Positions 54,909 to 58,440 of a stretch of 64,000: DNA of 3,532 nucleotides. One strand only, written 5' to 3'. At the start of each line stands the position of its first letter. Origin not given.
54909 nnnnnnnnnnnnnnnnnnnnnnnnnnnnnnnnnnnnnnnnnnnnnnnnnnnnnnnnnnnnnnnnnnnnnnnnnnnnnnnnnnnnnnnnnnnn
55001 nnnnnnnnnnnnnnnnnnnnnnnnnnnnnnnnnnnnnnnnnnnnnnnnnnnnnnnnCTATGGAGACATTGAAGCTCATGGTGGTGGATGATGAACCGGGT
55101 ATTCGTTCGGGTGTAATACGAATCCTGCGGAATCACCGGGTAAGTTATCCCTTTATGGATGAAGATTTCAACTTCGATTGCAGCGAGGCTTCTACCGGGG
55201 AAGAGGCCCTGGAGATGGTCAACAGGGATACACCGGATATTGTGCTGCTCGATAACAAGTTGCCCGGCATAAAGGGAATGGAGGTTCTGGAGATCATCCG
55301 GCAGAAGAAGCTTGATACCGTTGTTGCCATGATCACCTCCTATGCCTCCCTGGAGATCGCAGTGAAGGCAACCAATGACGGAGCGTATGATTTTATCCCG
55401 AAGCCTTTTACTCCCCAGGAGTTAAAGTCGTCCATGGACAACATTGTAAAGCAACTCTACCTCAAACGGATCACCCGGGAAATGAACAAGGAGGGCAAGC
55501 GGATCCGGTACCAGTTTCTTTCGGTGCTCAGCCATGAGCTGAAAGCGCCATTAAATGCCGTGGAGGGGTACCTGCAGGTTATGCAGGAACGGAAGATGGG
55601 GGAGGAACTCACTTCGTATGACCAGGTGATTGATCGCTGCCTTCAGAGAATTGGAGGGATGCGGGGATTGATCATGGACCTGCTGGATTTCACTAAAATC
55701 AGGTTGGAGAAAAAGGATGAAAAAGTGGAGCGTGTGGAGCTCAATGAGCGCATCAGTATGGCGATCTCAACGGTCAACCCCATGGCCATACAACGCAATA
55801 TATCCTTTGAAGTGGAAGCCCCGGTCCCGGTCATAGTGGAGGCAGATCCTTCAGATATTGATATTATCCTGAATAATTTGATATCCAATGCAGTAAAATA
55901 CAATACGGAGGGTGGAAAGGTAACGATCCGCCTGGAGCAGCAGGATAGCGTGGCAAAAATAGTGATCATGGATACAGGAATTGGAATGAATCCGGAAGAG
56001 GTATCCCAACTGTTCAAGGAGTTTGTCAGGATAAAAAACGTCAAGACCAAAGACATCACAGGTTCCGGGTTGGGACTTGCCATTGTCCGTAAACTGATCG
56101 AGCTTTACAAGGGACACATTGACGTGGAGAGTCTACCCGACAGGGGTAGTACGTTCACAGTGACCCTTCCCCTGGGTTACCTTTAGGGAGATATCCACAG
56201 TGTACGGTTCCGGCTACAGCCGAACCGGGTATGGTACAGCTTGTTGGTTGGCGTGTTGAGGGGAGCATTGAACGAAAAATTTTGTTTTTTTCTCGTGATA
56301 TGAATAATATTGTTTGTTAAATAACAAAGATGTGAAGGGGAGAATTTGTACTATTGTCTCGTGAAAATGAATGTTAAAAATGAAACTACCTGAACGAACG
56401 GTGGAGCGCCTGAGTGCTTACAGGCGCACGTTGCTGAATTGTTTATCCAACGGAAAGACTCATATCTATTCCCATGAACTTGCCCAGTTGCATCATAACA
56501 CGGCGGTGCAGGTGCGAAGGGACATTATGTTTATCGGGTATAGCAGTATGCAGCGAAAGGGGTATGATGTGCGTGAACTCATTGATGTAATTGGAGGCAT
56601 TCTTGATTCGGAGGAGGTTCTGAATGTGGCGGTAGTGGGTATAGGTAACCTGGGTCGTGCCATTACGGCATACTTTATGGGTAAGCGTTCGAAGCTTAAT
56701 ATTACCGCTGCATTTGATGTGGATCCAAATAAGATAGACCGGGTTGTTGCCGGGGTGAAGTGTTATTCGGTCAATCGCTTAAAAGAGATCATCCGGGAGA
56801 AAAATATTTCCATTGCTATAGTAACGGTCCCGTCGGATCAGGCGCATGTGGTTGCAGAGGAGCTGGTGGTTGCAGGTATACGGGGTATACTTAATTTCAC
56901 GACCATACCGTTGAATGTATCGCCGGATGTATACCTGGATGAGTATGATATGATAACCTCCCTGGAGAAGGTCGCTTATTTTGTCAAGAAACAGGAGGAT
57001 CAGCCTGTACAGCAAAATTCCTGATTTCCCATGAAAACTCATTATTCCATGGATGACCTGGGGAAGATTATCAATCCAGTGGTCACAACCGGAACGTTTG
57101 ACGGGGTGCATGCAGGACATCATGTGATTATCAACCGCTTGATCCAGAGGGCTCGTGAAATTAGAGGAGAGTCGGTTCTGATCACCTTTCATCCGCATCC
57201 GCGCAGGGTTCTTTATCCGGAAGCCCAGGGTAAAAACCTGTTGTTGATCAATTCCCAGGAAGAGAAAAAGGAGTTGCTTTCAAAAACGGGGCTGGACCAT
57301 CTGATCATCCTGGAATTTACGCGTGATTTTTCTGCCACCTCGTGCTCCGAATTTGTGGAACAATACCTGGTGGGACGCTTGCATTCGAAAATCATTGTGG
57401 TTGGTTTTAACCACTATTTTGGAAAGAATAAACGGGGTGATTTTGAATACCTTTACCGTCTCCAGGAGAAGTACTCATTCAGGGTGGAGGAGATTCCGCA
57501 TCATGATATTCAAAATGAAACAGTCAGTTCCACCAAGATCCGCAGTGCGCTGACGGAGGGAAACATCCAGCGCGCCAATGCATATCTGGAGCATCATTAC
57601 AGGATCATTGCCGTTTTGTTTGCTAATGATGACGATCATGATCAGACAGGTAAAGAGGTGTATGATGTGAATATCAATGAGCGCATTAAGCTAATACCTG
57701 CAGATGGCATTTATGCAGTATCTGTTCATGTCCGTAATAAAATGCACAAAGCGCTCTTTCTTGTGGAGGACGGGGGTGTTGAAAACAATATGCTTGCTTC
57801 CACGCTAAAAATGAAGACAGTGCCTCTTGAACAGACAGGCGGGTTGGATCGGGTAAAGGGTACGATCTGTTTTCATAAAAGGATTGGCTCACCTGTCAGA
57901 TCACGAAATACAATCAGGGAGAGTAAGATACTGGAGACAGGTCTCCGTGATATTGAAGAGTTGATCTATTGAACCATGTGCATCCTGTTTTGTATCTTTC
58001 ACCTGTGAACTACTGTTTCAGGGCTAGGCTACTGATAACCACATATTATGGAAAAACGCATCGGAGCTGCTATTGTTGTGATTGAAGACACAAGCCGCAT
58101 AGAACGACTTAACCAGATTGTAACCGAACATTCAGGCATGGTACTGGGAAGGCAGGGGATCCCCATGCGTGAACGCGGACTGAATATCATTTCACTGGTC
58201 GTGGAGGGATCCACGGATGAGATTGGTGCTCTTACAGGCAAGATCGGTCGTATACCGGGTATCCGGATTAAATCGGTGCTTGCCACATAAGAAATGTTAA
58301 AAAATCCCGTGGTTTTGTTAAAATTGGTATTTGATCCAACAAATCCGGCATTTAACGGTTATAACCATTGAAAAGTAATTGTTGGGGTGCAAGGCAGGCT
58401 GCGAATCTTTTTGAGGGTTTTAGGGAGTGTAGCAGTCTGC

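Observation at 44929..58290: Hydrogenase island: HydCBA operon bracketed by two sensory H-domain paralogues, a PP2C phosphatase, a three-protein phosphorelay, Rex and a TM1266-like regulator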

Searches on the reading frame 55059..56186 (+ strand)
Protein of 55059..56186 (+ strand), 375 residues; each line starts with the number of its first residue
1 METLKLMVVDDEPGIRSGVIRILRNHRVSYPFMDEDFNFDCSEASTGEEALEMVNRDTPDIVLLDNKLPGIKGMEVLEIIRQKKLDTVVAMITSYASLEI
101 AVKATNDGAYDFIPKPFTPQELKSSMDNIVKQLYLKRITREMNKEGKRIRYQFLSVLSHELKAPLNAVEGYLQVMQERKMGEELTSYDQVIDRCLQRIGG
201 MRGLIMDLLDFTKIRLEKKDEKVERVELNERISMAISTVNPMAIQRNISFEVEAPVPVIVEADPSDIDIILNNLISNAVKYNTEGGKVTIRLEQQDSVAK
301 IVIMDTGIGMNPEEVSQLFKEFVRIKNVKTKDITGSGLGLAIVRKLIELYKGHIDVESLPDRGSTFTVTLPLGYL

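Call 3: search_protein_families(library=pfam, proteins=[window:55059-56186:+])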
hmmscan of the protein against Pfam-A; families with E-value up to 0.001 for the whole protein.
window:55059-56186:+ (375 aa): 6 families
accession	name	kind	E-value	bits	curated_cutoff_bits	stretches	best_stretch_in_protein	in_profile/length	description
PF02518.31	HATPase_c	-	1.5e-29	103.1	26.4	1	263-372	2-109/111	Histidine kinase-, DNA gyrase B-, and HSP90-like ATPase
PF00072.30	Response_reg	-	2.2e-24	86.2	30.2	1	7-125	2-109/111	Response regulator receiver domain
PF00512.31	HisKA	-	8.5e-12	45.4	26.9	1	150-215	2-64/66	His Kinase A (phospho-acceptor) domain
PF13581.12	HATPase_c_2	-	2.7e-06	27.8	27.4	1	265-350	30-112/127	Histidine kinase-like ATPase domain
PF14501.12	HATPase_c_5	-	1.9e-05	24.9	22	1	265-358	4-90/102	GHKL domain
PF13589.12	HATPase_c_3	-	3.6e-05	24.3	25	1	271-339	7-76/137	Histidine kinase-, DNA gyrase B-, and HSP90-like ATPase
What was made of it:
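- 55059..56186 (+): REC-HisKA-HATPase hybrid kinase. Call 3.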

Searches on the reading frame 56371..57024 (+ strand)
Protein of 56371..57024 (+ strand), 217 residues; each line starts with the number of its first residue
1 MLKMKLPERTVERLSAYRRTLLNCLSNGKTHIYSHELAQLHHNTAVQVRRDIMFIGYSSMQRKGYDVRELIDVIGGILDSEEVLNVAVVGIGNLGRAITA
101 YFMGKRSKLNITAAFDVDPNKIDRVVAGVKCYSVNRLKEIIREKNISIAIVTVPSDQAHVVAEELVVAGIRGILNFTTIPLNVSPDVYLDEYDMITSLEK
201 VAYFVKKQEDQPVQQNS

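Call 3: search_protein_families(library=pfam, proteins=[window:56371-57024:+])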
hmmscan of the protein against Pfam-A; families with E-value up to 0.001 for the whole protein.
window:56371-57024:+ (217 aa): 3 families
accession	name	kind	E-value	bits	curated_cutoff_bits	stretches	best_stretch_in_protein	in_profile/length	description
PF02629.25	CoA_binding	-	1.2e-22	80.9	22.3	1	85-178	5-96/97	CoA binding domain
PF06971.19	Put_DNA-bind_N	-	8.2e-12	45.5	27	1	5-52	1-48/49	Putative DNA-binding protein N-terminus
PF01408.29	GFO_IDH_MocA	-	4.3e-09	37.5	24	1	84-170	1-87/120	Oxidoreductase family, NAD-binding Rossmann fold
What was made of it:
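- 56371..57024 (+): rex, the NADH/NAD+-sensing repressor. Pfam Put_DNA-bind_N + CoA_binding (call 3).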

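Call 21: search_protein_families(library=ncbifam, proteins=[window:56371-57024:+], max_evalue=0.01)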
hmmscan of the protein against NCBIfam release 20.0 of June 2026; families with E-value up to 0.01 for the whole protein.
window:56371-57024:+ (217 aa): 14 families
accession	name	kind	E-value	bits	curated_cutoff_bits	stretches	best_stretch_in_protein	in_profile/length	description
NF003995.0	PRK05472.2-4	subfamily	3.6e-60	203.1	126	1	3-210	3-210/213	redox-sensing transcriptional repressor Rex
NF003989.0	PRK05472.1-3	equivalog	1.8e-51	174.9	177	1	3-210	5-212/215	redox-sensing transcriptional repressor Rex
NF003993.0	PRK05472.2-2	equivalog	2.6e-49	167.7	217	1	3-210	3-210/212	redox-sensing transcriptional repressor Rex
NF003996.0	PRK05472.2-5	equivalog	4.3e-49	167.2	138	1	6-211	2-205/209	redox-sensing transcriptional repressor Rex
NF003994.0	PRK05472.2-3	equivalog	1.8e-44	151.7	130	1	4-207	7-210/217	redox-sensing transcriptional repressor Rex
NF003992.0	PRK05472.2-1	equivalog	3.5e-44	150.8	226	1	5-210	20-225/249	redox-sensing transcriptional repressor Rex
NF003990.0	PRK05472.1-4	equivalog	1.8e-43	148.6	233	1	5-210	6-211/214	redox-sensing transcriptional repressor Rex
NF003988.0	PRK05472.1-1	equivalog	5.3e-38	131.1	321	1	5-209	6-212/214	redox-sensing transcriptional repressor Rex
NF003991.0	PRK05472.1-5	equivalog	9.3e-35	120.5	198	1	3-207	4-208/211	redox-sensing transcriptional repressor Rex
NF009825.0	PRK13302.1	equivalog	0.00051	19.6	253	1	80-174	3-96/271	aspartate dehydrogenase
TIGR02853.1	spore_dpaA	equivalog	0.00071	18.9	319.65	1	85-155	153-219/287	dipicolinic acid synthetase subunit A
TIGR04380.1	myo_inos_iolG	equivalog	0.0015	17.5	355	1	84-161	2-79/330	inositol 2-dehydrogenase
NF009830.0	PRK13304.1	equivalog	0.0017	17.9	267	1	84-148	2-66/265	aspartate dehydrogenase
TIGR02717.1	AcCoA-syn-alpha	equivalog_domain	0.0074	15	567.15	1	120-174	43-93/447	acetate--CoA ligase alpha subunit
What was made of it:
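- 56371..57024 (+): NCBIfam Rex 203 bits, cutoff 126 (call 21).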

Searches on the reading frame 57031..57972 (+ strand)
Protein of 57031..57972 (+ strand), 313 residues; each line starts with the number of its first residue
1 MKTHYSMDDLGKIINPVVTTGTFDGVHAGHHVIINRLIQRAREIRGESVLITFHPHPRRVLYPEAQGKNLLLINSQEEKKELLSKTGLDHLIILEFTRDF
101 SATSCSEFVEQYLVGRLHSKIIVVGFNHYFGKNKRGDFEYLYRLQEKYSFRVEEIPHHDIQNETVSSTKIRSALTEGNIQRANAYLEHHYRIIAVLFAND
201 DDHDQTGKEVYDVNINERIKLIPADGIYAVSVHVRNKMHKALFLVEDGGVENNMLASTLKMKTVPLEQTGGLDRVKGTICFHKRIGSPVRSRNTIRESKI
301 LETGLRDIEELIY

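Call 4: search_protein_families(library=pfam, proteins=[window:57031-57972:+])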
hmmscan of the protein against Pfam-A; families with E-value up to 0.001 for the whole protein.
window:57031-57972:+ (313 aa): 2 families
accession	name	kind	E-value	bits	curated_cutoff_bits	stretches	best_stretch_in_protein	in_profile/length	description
PF06574.18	FAD_syn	-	3.2e-45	154.2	27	1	16-169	8-158/158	FAD synthetase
PF01467.32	CTP_transf_like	-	6.1e-05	23.7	21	1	19-172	2-132/133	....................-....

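Call 21: search_protein_families(library=ncbifam, proteins=[window:57031-57972:+], max_evalue=0.01)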
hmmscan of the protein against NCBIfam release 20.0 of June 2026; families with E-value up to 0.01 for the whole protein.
window:57031-57972:+ (313 aa): 12 families
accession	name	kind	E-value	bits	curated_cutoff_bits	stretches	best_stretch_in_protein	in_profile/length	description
NF004160.0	PRK05627.1-3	equivalog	1.8e-55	187.9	295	1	15-240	16-241/325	bifunctional riboflavin kinase/FAD synthetase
NF004162.0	PRK05627.1-5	equivalog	3.9e-45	154.5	241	1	17-266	16-253/304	bifunctional riboflavin kinase/FAD synthetase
NF004159.0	PRK05627.1-2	equivalog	2.1e-43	148.6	306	1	13-235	14-231/326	bifunctional riboflavin kinase/FAD synthetase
NF004163.0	PRK05627.1-6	equivalog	6.4e-41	140.5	315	1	16-236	18-233/313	bifunctional riboflavin kinase/FAD synthetase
NF004161.0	PRK05627.1-4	equivalog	6.1e-39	133.9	461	1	16-241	20-240/324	bifunctional riboflavin kinase/FAD synthetase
NF004158.0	PRK05627.1-1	equivalog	1.2e-36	126.6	396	1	7-243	9-238/304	bifunctional riboflavin kinase/FAD synthetase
TIGR00083.1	ribF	equivalog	5.3e-36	124.5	184.35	1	18-241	2-219/290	riboflavin biosynthesis protein RibF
NF005518.0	PRK07143.1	equivalog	7.2e-25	88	232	1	9-246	10-221/281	hypothetical protein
NF045965.1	RibF_rel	equivalog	9.9e-25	87.5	200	1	5-261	3-237/279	FAD synthase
TIGR00125.1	cyt_tran_rel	domain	2.6e-06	27.5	27.7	1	17-63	2-38/65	adenylyltransferase/cytidyltransferase family protein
NF001985.0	PRK00777.1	subfamily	0.0017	18.4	104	0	16-51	6-36/157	pantetheine-phosphate adenylyltransferase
TIGR00482.1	TIGR00482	equivalog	0.0095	16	112.45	0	20-42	3-25/194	nicotinate (nicotinamide) nucleotide adenylyltransferase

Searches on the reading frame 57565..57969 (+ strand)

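Call 28: search_protein_families(library=pfam, proteins=[window:57565-57969:+], max_evalue=1)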
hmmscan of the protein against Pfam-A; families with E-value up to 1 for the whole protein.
seq(135 aa): 1 family
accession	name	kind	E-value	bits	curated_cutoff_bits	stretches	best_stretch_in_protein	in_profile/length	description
PF01687.23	Flavokinase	-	0.033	14.8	19.6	1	35-65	26-58/124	Riboflavin kinase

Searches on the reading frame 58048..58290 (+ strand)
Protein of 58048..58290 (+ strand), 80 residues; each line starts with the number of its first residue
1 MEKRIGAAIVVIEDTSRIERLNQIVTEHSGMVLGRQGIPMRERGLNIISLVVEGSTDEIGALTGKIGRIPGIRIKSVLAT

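Call 4: search_protein_families(library=pfam, proteins=[window:58048-58290:+])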
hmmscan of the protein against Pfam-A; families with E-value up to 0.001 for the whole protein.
window:58048-58290:+ (80 aa): 1 family
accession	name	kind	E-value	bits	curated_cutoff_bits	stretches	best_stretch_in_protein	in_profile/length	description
PF21699.3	TM1266-like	-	1.6e-24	86.1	27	1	4-76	1-74/74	Iron-only hydrogenase system regulator, putative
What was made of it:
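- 58048..58290 (+): TM1266-family ACT-like 'iron-only hydrogenase system regulator'. Pfam TM1266-like E 1.6e-24 (call 4).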

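Call 21: search_protein_families(library=ncbifam, proteins=[window:58048-58290:+], max_evalue=0.01)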
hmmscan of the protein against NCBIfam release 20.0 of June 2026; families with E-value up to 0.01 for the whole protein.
window:58048-58290:+ (80 aa): 1 family
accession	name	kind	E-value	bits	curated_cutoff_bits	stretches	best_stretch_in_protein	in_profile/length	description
TIGR03959.1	hyd_TM1266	equivalog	7.1e-26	89.8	60.8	1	4-78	1-75/76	TM1266 family iron-only hydrogenase system putative regulator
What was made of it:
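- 58048..58290 (+): TIGR03959 scores above its cutoff (call 21).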
